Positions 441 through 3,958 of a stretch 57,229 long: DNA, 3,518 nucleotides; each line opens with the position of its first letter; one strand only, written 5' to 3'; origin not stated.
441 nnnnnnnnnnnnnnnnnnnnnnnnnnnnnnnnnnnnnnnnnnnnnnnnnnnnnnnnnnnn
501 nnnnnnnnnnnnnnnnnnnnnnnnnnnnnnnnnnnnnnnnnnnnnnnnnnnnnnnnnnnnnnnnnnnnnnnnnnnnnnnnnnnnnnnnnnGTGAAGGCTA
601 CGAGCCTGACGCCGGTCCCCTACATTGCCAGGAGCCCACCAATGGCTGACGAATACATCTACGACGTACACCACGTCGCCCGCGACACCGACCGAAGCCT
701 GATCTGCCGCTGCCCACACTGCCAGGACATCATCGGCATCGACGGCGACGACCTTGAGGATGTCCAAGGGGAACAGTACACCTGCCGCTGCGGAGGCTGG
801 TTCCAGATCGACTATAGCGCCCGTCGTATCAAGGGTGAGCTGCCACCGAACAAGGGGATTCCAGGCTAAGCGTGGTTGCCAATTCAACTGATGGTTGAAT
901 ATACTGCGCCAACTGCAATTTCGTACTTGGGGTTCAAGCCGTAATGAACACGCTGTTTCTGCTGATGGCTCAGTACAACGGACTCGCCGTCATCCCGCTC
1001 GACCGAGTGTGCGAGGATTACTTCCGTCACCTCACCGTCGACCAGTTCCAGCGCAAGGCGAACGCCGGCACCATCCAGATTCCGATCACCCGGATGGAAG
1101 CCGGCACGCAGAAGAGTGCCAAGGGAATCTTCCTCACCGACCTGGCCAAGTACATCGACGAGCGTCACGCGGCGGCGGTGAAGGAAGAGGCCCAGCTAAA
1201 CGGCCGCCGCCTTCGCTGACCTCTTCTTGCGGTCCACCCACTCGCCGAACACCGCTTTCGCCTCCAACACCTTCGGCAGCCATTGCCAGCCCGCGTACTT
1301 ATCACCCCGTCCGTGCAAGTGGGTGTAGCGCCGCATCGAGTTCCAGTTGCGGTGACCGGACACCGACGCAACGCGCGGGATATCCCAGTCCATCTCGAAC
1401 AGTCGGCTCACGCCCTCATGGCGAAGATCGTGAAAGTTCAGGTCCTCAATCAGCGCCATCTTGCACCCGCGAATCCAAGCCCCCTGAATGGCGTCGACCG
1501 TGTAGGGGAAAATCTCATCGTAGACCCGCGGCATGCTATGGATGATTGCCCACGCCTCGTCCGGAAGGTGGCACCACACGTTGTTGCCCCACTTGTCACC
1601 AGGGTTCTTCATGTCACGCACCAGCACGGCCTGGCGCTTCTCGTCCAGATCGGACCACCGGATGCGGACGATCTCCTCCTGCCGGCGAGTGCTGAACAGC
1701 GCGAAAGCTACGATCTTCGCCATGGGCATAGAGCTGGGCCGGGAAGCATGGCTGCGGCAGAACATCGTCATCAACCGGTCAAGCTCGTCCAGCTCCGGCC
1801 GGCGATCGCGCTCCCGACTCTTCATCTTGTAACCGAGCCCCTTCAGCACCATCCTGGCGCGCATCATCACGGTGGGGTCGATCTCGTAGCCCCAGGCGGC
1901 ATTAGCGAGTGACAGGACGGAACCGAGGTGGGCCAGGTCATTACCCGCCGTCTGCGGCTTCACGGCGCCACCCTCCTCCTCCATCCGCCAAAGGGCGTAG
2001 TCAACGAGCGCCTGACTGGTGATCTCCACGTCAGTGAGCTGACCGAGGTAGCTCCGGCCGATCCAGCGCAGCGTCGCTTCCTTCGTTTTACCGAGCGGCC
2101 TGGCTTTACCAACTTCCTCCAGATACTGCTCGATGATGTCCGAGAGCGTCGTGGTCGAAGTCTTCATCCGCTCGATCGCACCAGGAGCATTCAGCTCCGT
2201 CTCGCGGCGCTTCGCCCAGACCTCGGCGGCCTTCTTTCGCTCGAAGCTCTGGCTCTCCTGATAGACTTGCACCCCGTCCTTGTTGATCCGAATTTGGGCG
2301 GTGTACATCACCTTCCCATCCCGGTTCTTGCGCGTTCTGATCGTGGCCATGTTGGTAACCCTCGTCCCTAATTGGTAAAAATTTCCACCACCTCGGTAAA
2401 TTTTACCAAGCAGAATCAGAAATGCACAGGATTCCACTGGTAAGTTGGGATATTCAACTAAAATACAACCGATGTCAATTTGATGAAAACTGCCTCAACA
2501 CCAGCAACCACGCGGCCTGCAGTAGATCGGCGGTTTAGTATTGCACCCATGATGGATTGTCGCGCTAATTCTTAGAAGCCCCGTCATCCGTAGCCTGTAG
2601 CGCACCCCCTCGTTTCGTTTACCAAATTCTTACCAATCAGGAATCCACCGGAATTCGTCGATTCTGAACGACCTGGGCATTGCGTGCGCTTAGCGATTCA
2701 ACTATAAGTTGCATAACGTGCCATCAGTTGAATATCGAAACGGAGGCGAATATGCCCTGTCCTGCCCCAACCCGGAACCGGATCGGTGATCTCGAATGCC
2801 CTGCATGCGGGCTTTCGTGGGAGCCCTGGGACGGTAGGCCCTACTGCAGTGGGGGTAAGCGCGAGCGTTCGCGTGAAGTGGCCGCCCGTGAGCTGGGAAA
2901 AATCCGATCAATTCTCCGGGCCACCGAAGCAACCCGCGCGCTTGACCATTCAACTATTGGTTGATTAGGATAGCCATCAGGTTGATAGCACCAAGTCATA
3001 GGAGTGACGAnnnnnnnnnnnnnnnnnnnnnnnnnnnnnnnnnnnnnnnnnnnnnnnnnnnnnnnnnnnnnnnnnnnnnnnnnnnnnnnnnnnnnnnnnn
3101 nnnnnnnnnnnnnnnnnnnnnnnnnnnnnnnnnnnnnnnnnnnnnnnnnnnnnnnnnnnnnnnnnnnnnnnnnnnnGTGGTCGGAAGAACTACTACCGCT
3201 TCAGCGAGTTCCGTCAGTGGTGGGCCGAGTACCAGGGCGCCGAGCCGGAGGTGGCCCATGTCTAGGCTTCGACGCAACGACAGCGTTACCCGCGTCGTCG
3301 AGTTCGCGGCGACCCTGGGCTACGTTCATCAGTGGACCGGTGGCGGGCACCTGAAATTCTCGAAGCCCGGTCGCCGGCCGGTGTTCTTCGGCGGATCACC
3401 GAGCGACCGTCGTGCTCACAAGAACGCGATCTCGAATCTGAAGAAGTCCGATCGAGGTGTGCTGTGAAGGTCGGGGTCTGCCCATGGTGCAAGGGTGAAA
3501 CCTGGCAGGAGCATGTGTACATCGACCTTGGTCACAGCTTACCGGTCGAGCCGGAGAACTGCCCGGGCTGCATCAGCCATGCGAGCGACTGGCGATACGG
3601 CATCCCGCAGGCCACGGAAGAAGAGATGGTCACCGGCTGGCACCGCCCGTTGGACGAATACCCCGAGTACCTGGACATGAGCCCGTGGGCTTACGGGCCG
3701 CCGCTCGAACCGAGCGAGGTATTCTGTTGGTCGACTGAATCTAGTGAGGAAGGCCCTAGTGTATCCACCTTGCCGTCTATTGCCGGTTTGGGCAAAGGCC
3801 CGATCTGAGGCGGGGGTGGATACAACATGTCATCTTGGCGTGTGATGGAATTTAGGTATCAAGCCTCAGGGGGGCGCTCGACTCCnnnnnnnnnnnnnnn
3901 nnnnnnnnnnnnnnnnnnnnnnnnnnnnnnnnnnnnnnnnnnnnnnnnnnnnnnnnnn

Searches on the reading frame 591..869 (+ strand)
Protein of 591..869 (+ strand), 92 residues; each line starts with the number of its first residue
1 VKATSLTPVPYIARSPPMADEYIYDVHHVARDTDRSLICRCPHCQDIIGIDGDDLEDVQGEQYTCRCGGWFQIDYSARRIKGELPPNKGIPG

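Call 33: search_protein_families(library=phrogs, proteins=[window:591-869:+], max_evalue=0.01)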
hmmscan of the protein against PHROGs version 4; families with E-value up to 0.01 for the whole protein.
window:591-869:+ (92 aa): 1 family
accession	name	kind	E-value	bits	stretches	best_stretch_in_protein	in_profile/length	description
phrog_21581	-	unknown function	4e-33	115.4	1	18-91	1-76/152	-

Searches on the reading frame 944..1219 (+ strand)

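Call 33: search_protein_families(library=phrogs, proteins=[window:944-1219:+], max_evalue=0.01)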
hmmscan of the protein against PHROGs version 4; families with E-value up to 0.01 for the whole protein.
window:944-1219:+ (91 aa): 1 family
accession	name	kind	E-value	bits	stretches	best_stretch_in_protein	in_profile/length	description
phrog_1300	-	integration and excision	1.1e-29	103.3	1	1-86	2-85/86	excisionase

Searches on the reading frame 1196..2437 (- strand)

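Call 32: search_protein_families(library=pfam, proteins=[window:1196-2437:-], max_evalue=0.01)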
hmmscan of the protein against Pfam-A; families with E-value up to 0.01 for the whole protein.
window:1196-2437:- (413 aa): 1 family
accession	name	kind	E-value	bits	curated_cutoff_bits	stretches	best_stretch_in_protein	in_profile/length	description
PF00589.27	Phage_integrase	-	1.8e-15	57.6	27.1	1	217-374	6-168/172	Phage integrase family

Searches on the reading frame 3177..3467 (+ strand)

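Call 33: search_protein_families(library=phrogs, proteins=[window:3177-3467:+], max_evalue=0.01)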
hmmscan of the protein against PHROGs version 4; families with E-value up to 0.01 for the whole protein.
window:3177-3467:+ (96 aa): 1 family
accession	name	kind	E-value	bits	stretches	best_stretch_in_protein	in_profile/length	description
phrog_2089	-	unknown function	1.2e-12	48.6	1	28-93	26-90/107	-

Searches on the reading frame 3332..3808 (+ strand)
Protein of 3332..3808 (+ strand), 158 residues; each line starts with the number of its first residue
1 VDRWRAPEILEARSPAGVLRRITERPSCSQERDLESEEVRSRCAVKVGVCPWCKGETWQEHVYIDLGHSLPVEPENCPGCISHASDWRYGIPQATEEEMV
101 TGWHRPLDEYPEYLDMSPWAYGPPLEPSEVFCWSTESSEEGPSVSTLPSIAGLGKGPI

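Call 32: search_protein_families(library=pfam, proteins=[window:3332-3808:+], max_evalue=0.01)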
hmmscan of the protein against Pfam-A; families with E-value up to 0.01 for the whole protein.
window:3332-3808:+ (158 aa): 0 families

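Call 33: search_protein_families(library=phrogs, proteins=[window:3332-3808:+], max_evalue=0.01)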
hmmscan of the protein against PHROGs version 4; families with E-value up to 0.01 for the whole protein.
window:3332-3808:+ (158 aa): 1 family
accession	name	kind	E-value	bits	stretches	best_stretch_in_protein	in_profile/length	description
phrog_6115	-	unknown function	3.6e-06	27.9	1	49-115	5-71/81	-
